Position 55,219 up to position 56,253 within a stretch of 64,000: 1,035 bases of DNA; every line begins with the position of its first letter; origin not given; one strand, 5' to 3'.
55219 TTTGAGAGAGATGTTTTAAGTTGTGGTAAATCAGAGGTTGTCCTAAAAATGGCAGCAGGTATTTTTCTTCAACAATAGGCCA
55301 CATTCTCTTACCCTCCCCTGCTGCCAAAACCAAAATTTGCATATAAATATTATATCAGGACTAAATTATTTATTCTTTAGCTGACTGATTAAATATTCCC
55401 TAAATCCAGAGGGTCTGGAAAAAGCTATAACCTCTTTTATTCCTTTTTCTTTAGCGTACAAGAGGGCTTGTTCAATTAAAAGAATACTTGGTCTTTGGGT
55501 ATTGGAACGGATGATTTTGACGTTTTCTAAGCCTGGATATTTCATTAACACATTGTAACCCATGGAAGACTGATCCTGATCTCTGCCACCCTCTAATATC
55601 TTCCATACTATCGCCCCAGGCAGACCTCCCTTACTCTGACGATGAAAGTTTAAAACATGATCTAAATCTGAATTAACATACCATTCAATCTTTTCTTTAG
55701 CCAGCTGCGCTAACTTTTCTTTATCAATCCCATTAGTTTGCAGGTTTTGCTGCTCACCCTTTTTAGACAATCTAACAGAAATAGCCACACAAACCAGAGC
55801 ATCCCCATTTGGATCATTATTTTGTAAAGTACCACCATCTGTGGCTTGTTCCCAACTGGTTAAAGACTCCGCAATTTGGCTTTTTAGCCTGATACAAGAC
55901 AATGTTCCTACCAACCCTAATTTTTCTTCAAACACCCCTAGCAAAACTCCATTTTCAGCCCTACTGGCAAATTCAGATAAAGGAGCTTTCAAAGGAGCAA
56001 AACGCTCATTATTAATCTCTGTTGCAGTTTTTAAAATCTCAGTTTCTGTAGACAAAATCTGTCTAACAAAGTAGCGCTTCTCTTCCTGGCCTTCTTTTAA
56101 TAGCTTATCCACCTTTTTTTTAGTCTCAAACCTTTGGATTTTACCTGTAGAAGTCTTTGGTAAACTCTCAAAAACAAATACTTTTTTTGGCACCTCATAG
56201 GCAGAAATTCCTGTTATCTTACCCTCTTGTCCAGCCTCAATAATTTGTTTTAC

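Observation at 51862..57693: tdh-kbl operon converging on a nucleotidyltransferase-LbH protein and an acyl-adenylate ligase with a C-terminal add-on domain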

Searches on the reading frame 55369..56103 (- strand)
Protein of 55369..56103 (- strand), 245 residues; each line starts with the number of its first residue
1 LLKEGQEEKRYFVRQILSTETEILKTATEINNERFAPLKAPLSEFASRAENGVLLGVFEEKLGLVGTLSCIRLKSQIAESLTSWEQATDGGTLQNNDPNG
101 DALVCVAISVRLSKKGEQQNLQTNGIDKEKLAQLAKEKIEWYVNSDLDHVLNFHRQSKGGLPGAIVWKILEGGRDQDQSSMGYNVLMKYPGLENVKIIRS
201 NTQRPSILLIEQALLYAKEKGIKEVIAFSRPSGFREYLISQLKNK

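Call 7: find_homologous_proteins(query=window:55369-56103:-, max_evalue=0.001)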
Query window:55369-56103:- (245 aa): 9 proteins with E <= 0.001 among 892 candidates.
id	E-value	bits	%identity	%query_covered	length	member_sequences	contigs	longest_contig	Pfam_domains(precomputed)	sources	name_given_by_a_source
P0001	3.6e-79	284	58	98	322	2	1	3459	PF13193.13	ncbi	-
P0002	2.6e-59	219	48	94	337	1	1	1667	-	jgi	jgi:hypothetical protein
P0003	1.9e-57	212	49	97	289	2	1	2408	-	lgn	-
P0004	3.6e-53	199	48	91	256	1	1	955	-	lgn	-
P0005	6.4e-50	188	46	95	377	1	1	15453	PF13193.13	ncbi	-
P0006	4.7e-46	175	54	68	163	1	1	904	-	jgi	jgi:hypothetical protein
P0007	7.0e-37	145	48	64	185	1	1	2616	-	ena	-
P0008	2.6e-33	134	61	44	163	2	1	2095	-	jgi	-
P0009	2.1e-25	108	45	57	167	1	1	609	-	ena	-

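Call 15: predict_structure(alignment_id=A1)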
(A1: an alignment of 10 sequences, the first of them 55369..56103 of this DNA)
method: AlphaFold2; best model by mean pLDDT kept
length: 245 residues; sequences in the alignment: 10
mean_pLDDT: 88.0   pTM: 0.85
mean pLDDT of the five models: 88.0, 87.0, 82.7, 80.8, 79.9
residues with pLDDT >= 90: 150; 70-90: 76; 50-70: 14; < 50: 5
segments of 3 or more residues with pLDDT < 50: 1-5
pLDDT, mean of each block of 10 residues (from residue 1): 58 96 96 84 92 95 94 92 84 86 90 62 75 94 94 93 94 80 94 88 91 96 94 92 82
secondary structure, 60 per line:
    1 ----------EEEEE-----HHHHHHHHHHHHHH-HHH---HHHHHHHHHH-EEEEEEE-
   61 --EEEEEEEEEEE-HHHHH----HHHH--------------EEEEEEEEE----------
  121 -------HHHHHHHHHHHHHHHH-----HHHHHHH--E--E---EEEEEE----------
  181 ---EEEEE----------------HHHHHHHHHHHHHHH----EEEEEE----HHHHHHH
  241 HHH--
elements in order: E11-15 H21-34 H42-51 E53-59 E63-73 H75-79 H84-87 E102-110 H128-143 H149-155 E165-170 E184-188 H205-219 E224-229 H234-243

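Call 19: fold_search(model_id=the predicted structure, library=pdb)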
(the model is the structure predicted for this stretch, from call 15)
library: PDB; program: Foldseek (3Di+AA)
matches with E <= 10: 398; with E <= 0.001: 4
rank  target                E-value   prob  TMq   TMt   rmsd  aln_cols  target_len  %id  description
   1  2ref_A                6.4e-07  1.00  0.42  0.50  12.5       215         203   15  Crystal structure of the loading GNATL domain of CurA from Lyngbya majuscula soaked with malonyl-CoA (released 2007-11-20)
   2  2ree_A                1.8e-05  1.00  0.42  0.51  12.7       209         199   14  Crystal structure of the loading GNATL domain of CurA from Lyngbya majuscula (released 2007-11-20)
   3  7uci_A                3.6e-05  1.00  0.43  0.17  13.1       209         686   14  SxtA Methyltransferase and decarboxylase didomain in complex with Mn2+ and SAH (released 2022-06-01)
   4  4nsq_A                9.5e-04  1.00  0.27  0.40  11.8       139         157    9  Crystal structure of PCAF (released 2014-03-05)
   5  2hv2_F                2.4e-03  0.72  0.28  0.19  21.7       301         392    8  Crystal Structure of Conserved Protein of Unknown Function from Enterococcus faecalis V583 at 2.4 A Resolution, Probab (released 2006-08-29)
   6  5gi6                  2.8e-03  0.84  0.23  0.27  13.7       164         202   13  Crystal Structure of Drosophila melanogaster Dopamine N-Acetyltransferase Bound to CoA and Phenylethylamine (released 2017-07-05)
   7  6k80                  3.4e-03  0.89  0.24  0.27  13.5       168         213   12  Crystal Structure of Drosophila melanogaster Dopamine N-Acetyltransferase in Complex with CoA and Tryptophol (released 2020-06-17)
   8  2hv2_C                3.6e-03  0.57  0.26  0.17  22.0       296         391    9  Crystal Structure of Conserved Protein of Unknown Function from Enterococcus faecalis V583 at 2.4 A Resolution, Probab (released 2006-08-29)
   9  5f47_B                4.1e-03  0.99  0.33  0.49  12.7       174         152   13  Crystal structure of an aminoglycoside acetyltransferase meta-AAC0020 from an uncultured soil metagenomic sample in co (released 2015-12-30)
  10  9ynv_N                4.1e-03  0.90  0.30  0.22  16.1       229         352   11  Histone Acetyl Transferase (HAT) module of ctSAGA (released 2025-12-03)
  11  5hmn_C                4.4e-03  0.99  0.26  0.39  12.5       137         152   15  Crystal structure of an aminoglycoside acetyltransferase HMB0005 from an uncultured soil metagenomic sample, unknown a (released 2016-02-17)
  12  8osp_A                4.4e-03  0.91  0.23  0.31  12.2       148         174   14  GCN5-related N-Acetyltransferase from Lactobacillus curiae (released 2023-07-05)
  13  5hmn_D                4.6e-03  0.99  0.28  0.42  12.6       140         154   14  Crystal structure of an aminoglycoside acetyltransferase HMB0005 from an uncultured soil metagenomic sample, unknown a (released 2016-02-17)
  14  2hv2_D                4.9e-03  0.44  0.24  0.16  22.0       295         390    9  Crystal Structure of Conserved Protein of Unknown Function from Enterococcus faecalis V583 at 2.4 A Resolution, Probab (released 2006-08-29)
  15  5gi5                  5.6e-03  0.60  0.21  0.23  13.7       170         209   16  Crystal Structure of Drosophila melanogaster Dopamine N-Acetyltransferase Bound to CoA (released 2017-07-05)
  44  2g0b_A                1.6e-02  0.84  0.31  0.39  13.5       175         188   13  The structure of FeeM, an N-acyl amino acid synthase from uncultured soil microbes (released 2006-09-26)
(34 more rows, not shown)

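Call 20: search_protein_representatives(alignment_id=A2)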
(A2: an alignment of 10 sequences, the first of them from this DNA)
Query: 10 sequences, 238 profile positions. Proteins with E-value up to 0.001 (for the whole library): 141; up to 1e-10: 82; up to 1e-30: 45. The best 141 are listed.
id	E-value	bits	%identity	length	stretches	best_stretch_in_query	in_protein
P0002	2.1e-109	381.1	-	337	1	2-235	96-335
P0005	2.4e-98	345.0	-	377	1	2-235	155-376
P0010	5.2e-81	288.2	-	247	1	1-235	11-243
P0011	6.5e-76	271.5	-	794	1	3-236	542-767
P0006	1.3e-74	267.3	-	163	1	70-236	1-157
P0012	3.2e-74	265.9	-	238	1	4-235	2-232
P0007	1.7e-72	260.3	-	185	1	68-235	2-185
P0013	4.6e-64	232.7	-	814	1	3-235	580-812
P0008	5.4e-59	216.1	-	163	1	108-235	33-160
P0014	3.7e-58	213.4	-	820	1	2-232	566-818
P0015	7.3e-54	199.3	-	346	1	4-235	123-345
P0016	1.3e-52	195.2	-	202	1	32-236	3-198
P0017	8.6e-52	192.5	-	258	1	2-234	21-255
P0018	5.9e-49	183.2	-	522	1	6-231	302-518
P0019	7.4e-47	176.4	-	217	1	17-233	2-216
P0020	1.5e-43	165.6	-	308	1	4-234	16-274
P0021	1.7e-43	165.4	-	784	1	2-234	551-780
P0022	1.9e-43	165.2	-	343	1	8-236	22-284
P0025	9.6e-42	159.6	-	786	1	2-236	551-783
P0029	1.0e-39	153.0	-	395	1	4-235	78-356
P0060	1.4e-25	106.8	-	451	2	91-236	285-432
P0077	2.6e-18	82.9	-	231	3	155-183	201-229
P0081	4.3e-12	62.6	-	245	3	38-114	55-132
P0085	5.6e-11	58.9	-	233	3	155-184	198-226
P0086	6.7e-11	58.7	-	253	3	45-102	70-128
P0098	1.2e-08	51.4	-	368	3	74-109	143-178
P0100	2.4e-08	50.3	-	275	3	202-235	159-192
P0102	5.6e-08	49.1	-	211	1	22-186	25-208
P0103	6.1e-08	49.0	-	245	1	8-183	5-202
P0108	1.5e-06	44.5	-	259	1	52-184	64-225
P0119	2.8e-05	40.3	-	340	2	25-140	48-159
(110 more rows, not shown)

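Call 22: search_protein_families(library=pfam, proteins=[P0011, P0013, P0014, P0021, P0010, P0012, P0020, P0022, P0029, P0060], max_evalue=0.01)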
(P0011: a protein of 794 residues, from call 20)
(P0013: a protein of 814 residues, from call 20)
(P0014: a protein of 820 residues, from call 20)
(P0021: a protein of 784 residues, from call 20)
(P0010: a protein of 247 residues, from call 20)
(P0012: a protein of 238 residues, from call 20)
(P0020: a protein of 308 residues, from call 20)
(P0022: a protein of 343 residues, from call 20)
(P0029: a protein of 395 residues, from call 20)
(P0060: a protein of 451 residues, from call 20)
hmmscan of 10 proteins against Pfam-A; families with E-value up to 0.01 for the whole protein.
P0011 (794 aa): 2 families
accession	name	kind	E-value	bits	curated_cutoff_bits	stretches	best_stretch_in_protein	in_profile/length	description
PF00501.34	AMP-binding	-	1.4e-67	228.6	29.9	1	39-384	1-384/384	AMP-binding enzyme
PF13193.12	AMP-binding_C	-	1e-08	36.4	24.5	1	438-520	2-76/76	AMP-binding enzyme C-terminal domain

P0013 (814 aa): 3 families
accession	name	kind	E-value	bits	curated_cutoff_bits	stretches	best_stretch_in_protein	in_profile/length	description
PF00501.34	AMP-binding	-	7.7e-58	196.6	29.9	1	34-407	5-383/384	AMP-binding enzyme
PF13193.12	AMP-binding_C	-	1e-05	26.8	24.5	1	471-548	10-76/76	AMP-binding enzyme C-terminal domain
PF23562.2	AMP-binding_C_3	-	0.0051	17.6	20.8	1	449-559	4-113/124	AMP-binding enzyme C-terminal domain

P0014 (820 aa): 2 families
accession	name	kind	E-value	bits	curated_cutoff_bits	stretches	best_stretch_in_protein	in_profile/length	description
PF00501.34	AMP-binding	-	5.1e-69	233.3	29.9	1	39-405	6-384/384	AMP-binding enzyme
PF13193.12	AMP-binding_C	-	0.0001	23.6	24.5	1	459-540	2-76/76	AMP-binding enzyme C-terminal domain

P0021 (784 aa): 2 families
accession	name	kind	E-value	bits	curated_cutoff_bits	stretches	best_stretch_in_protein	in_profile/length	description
PF00501.34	AMP-binding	-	3.2e-68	230.7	29.9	1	28-392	3-383/384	AMP-binding enzyme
PF13193.12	AMP-binding_C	-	0.0026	19.1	24.5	0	450-525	4-76/76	AMP-binding enzyme C-terminal domain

P0010 (247 aa): 0 families

P0012 (238 aa): 0 families

P0020 (308 aa): 0 families

P0022 (343 aa): 0 families

P0029 (395 aa): 0 families

P0060 (451 aa): 2 families
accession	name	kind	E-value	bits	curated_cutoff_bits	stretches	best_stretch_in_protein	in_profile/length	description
PF13193.12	AMP-binding_C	-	0.00093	20.5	24.5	1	115-200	3-76/76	AMP-binding enzyme C-terminal domain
PF00501.34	AMP-binding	-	0.0025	17.1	29.9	1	34-59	359-384/384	AMP-binding enzyme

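Call 23: search_solved_structures(query=A2, max_evalue=10, show_alignments=3)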
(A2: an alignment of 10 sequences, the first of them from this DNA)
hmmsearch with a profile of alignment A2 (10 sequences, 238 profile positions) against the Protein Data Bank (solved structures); distinct sequences matched with E-value up to 10: 1.
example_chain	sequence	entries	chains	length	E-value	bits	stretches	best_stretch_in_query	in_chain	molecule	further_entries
1ki9_A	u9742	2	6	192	0.56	13.1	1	102-161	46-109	adenylate kinase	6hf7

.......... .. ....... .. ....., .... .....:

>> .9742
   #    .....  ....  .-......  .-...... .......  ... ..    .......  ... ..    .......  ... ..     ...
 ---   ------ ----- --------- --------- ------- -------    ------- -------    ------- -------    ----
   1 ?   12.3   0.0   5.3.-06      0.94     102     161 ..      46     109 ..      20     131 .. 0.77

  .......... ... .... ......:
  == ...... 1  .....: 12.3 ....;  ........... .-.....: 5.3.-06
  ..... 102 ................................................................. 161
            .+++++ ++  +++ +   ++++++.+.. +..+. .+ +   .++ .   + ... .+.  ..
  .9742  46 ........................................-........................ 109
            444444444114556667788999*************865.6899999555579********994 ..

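Call 24: search_protein_families(library=pfam, proteins=[P0077, P0081, P0085, P0086, P0098, P0100, P0102, P0103, P0108, P0119], max_evalue=0.01)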
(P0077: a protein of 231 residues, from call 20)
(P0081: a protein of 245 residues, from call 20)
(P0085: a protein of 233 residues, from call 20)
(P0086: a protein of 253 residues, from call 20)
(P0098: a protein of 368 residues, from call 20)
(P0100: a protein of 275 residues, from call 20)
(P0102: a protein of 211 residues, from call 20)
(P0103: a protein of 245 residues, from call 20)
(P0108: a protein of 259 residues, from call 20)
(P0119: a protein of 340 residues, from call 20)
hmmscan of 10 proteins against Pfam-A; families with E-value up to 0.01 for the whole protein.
P0077 (231 aa): 1 family
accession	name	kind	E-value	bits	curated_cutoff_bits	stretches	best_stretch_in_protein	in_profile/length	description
PF00583.31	Acetyltransf_1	-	5e-08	33.7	20.7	1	40-146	18-102/116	Acetyltransferase (GNAT) family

P0081 (245 aa): 0 families

P0085 (233 aa): 1 family
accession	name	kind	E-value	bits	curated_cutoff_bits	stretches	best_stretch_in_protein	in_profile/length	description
PF00583.31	Acetyltransf_1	-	0.00044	20.9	20.7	1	50-135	24-93/116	Acetyltransferase (GNAT) family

P0086 (253 aa): 0 families

P0098 (368 aa): 0 families

P0100 (275 aa): 0 families

P0102 (211 aa): 3 families
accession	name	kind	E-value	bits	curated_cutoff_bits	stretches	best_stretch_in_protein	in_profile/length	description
PF00583.31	Acetyltransf_1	-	1.1e-06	29.3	20.7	1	33-134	17-93/116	Acetyltransferase (GNAT) family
PF13508.13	Acetyltransf_7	-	2.9e-05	24.8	27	1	94-149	28-79/84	Acetyltransferase (GNAT) domain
PF13673.13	Acetyltransf_10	-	3.2e-05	24.4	23.6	0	104-138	55-89/128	Acetyltransferase (GNAT) domain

P0103 (245 aa): 2 families
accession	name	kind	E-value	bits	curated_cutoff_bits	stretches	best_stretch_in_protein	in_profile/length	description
PF00583.31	Acetyltransf_1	-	2.7e-06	28.1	20.7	1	30-134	16-97/116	Acetyltransferase (GNAT) family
PF05292.17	MCD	-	0.008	16.3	23.2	0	152-201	200-250/253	Malonyl-CoA decarboxylase C-terminal domain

P0108 (259 aa): 3 families
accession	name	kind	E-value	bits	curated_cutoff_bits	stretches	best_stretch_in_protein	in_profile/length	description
PF00583.31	Acetyltransf_1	-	3.8e-07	30.8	20.7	1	57-146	34-98/116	Acetyltransferase (GNAT) family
PF20598.4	DUF6795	-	0.00057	20.6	27.4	1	216-251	61-96/103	Domain of unknown function (DUF6795)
PF13508.13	Acetyltransf_7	-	0.001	19.8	27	1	104-144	24-65/84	Acetyltransferase (GNAT) domain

P0119 (340 aa): 0 families

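Call 32: find_encoding_contigs(protein=P0011, flank=8000, max_places=3)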
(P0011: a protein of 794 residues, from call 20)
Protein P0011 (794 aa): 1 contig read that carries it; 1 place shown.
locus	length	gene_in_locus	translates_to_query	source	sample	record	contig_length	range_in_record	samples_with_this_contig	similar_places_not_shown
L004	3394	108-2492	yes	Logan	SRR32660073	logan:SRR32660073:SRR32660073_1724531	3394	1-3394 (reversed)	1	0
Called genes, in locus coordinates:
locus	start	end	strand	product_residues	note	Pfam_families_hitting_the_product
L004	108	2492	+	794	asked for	PF00501:AMP-binding, PF13193:AMP-binding_C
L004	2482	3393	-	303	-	?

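Call 33: find_encoding_contigs(protein=P0005, flank=8000, max_places=3)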
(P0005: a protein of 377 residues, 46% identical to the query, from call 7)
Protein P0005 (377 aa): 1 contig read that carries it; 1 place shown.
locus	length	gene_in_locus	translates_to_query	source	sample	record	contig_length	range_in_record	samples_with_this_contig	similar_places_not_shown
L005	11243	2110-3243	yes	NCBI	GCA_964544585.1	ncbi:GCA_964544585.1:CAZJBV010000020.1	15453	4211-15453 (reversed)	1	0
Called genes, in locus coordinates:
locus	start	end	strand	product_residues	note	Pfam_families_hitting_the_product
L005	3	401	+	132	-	?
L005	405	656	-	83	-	-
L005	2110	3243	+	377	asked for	PF13193:AMP-binding_C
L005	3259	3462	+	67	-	-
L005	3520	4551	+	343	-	PF00535:Glycos_transf_2, PF10111:Glyco_tranf_2_2, PF13641:Glyco_tranf_2_3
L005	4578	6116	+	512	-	PF16655:PhoD_N (weak), PF09423:PhoD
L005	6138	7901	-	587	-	PF21033:RMD1-3 (faint), PF12895:ANAPC3 (weak), PF13428:TPR_14 (faint), PF13414:TPR_11 (weak), PF14559:TPR_19, PF00515:TPR_1 (weak), PF07719:TPR_2 (weak), PF13414:TPR_11, +6 more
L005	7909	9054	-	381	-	PF13432:TPR_16 (weak), PF00515:TPR_1, PF13424:TPR_12, PF13414:TPR_11, PF00515:TPR_1, PF07719:TPR_2, PF13181:TPR_8, PF13414:TPR_11, +8 more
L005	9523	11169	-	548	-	PF13231:PMT_2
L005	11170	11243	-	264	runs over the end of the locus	PF07963:N_methyl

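Call 34: find_related_loci(query=A2, collection=genome_contigs, flank=8000)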
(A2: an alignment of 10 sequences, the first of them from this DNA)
Query A2 (238 aa) in genome_contigs; peptide patterns used: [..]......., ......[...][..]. (x = any residue, [..] = any of these).
81 stretches matched a pattern; 15 encode a relative of the query (tblastn E <= 1e-3); 15 distinct loci.
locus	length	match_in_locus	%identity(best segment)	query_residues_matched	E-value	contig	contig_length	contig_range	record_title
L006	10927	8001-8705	68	3-235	3e-108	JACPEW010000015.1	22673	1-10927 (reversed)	MAG: Candidatus Daviesbacteria bacterium isolate NC_groundwater_345_Ag_B-0.1um_36_18 GD18-4_B1_scaffold_505268, whole ge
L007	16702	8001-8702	54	3-236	2e-84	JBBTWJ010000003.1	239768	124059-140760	MAG: Patescibacteria group bacterium isolate H41-bin149_1 H41_bin149_1_000000000003, whole genome shotgun sequence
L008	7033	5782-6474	55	2-231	2e-83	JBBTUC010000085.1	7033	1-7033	MAG: Patescibacteria group bacterium isolate H43-bin113_1 H43_bin113_1_000000000085, whole genome shotgun sequence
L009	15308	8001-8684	56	1-228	4e-82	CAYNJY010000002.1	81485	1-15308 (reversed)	MAG TPA_asm: uncultured Gammaproteobacteria bacterium isolate ERP125453_co1_527 genome assembly, contig: NODE_155_length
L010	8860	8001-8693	55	2-231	8e-81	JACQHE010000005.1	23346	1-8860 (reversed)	MAG: Candidatus Gottesmanbacteria bacterium isolate NC_groundwater_1091_Ag_S2p5_51_258 S_2p5_S6_coassembly_k141_590783,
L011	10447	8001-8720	53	1-238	3e-80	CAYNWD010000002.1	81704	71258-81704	MAG TPA_asm: uncultured Gammaproteobacteria bacterium isolate binchicken_co38_90 genome assembly, contig: NODE_747_lengt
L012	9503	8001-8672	54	2-234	1e-78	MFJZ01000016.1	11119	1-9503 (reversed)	MAG: Candidatus Gottesmanbacteria bacterium RIFCSPLOWO2_01_FULL_49_10 rifcsplowo2_01_scaffold_20975, whole genome shotgu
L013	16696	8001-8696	52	4-235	4e-77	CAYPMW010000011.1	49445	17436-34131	MAG TPA_asm: uncultured Gammaproteobacteria bacterium isolate binchicken_co227_1238 genome assembly, contig: NODE_1261_l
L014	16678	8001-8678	52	3-231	1e-75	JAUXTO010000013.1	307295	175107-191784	MAG: Candidatus Gottesmanbacteria bacterium isolate C13_maxbin.100 C13_k141_57608, whole genome shotgun sequence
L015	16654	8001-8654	53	1-231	5e-75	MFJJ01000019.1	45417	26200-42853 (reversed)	MAG: Candidatus Gottesmanbacteria bacterium RIFCSPHIGHO2_01_FULL_46_14 rifcsphigho2_01_scaffold_2174, whole genome shotg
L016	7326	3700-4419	50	2-235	4e-75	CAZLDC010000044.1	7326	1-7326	MAG TPA_asm: uncultured Gammaproteobacteria bacterium isolate SRP178908_co2_11 genome assembly, contig: NODE_7074_length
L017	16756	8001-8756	48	4-231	3e-71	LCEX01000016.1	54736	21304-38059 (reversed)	MAG: Candidatus Gottesmanbacteria bacterium GW2011_GWC1_43_10 UV55_C0016, whole genome shotgun sequence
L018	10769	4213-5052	42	5-231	6e-64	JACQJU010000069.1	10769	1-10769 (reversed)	MAG: Candidatus Gottesmanbacteria bacterium isolate NC_groundwater_1159_Ag_S-0.1um_39_55 S_p1_S3_coassembly_k141_1311516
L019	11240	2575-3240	46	4-235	3e-58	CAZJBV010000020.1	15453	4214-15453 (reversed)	MAG TPA_asm: uncultured Gammaproteobacteria bacterium isolate binchicken_co144_1014 genome assembly, contig: NODE_7922_l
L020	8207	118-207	77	202-231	5e-10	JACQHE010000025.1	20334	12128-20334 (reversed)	MAG: Candidatus Gottesmanbacteria bacterium isolate NC_groundwater_1091_Ag_S2p5_51_258 S_2p5_S6_coassembly_k141_2660556,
